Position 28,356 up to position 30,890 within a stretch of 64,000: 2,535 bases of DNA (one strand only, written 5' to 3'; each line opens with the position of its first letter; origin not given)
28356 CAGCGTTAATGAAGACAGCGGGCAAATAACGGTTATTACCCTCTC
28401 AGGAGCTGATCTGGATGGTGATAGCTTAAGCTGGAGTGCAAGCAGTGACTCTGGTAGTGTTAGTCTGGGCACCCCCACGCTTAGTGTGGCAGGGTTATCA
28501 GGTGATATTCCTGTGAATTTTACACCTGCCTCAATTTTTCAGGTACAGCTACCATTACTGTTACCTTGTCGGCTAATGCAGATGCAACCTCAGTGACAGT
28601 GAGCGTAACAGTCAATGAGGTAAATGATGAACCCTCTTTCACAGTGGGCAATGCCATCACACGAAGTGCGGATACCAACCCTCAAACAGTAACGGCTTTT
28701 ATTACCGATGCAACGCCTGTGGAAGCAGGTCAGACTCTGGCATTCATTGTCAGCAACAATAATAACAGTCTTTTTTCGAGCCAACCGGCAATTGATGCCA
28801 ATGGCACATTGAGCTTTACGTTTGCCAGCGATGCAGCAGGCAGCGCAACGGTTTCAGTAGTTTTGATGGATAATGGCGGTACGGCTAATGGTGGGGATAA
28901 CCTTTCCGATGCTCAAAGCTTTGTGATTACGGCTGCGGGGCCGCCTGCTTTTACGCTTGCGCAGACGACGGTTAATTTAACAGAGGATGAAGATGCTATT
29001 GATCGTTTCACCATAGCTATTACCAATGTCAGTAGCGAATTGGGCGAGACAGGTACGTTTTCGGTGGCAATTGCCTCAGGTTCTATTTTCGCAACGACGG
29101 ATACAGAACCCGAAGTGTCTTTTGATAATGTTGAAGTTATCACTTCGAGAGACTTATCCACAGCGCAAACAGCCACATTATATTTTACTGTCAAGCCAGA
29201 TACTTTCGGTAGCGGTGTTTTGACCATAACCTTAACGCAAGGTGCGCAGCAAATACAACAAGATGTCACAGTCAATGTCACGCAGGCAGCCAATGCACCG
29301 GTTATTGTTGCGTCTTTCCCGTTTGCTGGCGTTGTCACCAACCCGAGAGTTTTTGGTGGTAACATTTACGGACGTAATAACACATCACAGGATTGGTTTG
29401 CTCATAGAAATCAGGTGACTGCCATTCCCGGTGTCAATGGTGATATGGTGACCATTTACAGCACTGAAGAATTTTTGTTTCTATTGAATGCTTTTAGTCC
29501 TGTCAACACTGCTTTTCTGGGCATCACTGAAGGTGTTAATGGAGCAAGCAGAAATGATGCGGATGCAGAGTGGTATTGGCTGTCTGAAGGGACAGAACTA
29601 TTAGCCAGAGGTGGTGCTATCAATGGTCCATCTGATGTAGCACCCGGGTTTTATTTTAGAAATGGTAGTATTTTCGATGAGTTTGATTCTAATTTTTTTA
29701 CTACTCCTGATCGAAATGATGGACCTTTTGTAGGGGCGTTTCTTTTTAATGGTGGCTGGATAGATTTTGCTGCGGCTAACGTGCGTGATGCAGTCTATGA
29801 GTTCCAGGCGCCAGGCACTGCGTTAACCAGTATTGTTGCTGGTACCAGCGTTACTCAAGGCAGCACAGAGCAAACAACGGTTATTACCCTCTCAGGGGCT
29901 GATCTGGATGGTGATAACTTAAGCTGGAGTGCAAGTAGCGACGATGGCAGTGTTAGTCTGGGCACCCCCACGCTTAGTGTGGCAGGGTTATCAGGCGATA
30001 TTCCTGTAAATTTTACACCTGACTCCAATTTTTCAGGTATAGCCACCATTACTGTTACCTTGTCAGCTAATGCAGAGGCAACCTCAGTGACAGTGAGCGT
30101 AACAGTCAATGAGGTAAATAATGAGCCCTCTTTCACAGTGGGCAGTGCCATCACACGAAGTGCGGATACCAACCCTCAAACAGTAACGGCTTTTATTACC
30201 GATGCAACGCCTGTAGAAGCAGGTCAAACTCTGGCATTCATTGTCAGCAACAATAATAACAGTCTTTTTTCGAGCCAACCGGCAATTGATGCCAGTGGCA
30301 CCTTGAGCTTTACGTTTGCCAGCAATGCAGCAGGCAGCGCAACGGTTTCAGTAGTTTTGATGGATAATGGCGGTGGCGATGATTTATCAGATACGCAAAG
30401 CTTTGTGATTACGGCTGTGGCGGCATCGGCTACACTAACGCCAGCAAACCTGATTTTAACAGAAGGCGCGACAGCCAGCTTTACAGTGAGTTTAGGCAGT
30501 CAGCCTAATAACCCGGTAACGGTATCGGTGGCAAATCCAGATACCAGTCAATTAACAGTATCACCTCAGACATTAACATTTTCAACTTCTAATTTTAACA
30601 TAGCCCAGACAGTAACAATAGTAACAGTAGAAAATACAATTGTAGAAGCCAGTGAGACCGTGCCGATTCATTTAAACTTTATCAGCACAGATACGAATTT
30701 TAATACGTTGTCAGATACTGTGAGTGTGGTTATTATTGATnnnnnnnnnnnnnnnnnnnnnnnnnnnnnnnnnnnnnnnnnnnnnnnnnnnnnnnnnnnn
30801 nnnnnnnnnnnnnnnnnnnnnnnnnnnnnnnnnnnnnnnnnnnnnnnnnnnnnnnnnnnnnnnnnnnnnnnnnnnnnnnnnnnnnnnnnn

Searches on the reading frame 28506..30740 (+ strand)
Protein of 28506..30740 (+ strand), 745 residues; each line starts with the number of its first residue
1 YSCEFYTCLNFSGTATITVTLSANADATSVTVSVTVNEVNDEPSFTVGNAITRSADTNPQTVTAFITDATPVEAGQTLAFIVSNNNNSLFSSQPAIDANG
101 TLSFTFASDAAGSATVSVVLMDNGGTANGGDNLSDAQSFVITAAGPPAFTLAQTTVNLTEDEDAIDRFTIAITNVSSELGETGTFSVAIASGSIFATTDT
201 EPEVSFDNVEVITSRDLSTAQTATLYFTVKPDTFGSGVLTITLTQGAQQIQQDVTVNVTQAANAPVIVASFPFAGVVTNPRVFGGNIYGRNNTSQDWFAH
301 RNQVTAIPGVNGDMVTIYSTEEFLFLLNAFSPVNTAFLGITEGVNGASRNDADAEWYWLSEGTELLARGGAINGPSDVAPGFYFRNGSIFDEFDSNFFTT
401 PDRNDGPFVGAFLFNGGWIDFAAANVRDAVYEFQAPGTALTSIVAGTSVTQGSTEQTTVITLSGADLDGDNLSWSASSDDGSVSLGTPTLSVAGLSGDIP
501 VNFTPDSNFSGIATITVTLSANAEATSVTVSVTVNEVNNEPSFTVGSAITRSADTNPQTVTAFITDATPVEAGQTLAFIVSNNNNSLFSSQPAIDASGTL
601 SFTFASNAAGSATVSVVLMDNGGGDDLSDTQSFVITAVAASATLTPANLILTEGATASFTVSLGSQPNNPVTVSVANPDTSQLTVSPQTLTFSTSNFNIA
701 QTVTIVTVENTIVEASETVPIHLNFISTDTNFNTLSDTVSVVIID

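Call 13: search_protein_families(library=pfam, proteins=[window:28506-30740:+], max_evalue=0.01)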
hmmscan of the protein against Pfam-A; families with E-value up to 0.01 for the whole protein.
window:28506-30740:+ (745 aa): 3 families
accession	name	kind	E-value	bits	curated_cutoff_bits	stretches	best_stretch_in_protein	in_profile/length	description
PF17963.7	Big_9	-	2.4e-05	25.6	23.6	1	445-534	7-88/89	Bacterial Ig domain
PF02369.22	Big_1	-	0.0006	20.3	34.9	2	57-123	16-82/93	Bacterial Ig-like domain (group 1)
PF09394.16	Inhibitor_I42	-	0.002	18.8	27.2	0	580-635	35-89/91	Chagasin family peptidase inhibitor I42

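Call 32: search_protein_families(library=ncbifam, proteins=[window:28506-30740:+], max_evalue=0.01)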
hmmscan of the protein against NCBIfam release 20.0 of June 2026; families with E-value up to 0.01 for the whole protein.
window:28506-30740:+ (745 aa): 2 families
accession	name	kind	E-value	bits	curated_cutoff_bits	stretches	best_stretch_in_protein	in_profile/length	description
NF012211.1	tand_rpt_95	domain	7.5e-13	48.3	90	2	463-543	18-93/98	tandem-95 repeat protein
NF008595.0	PRK11562.1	equivalog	0.0077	15.6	293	0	597-663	102-166/268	nitrite transporter NirC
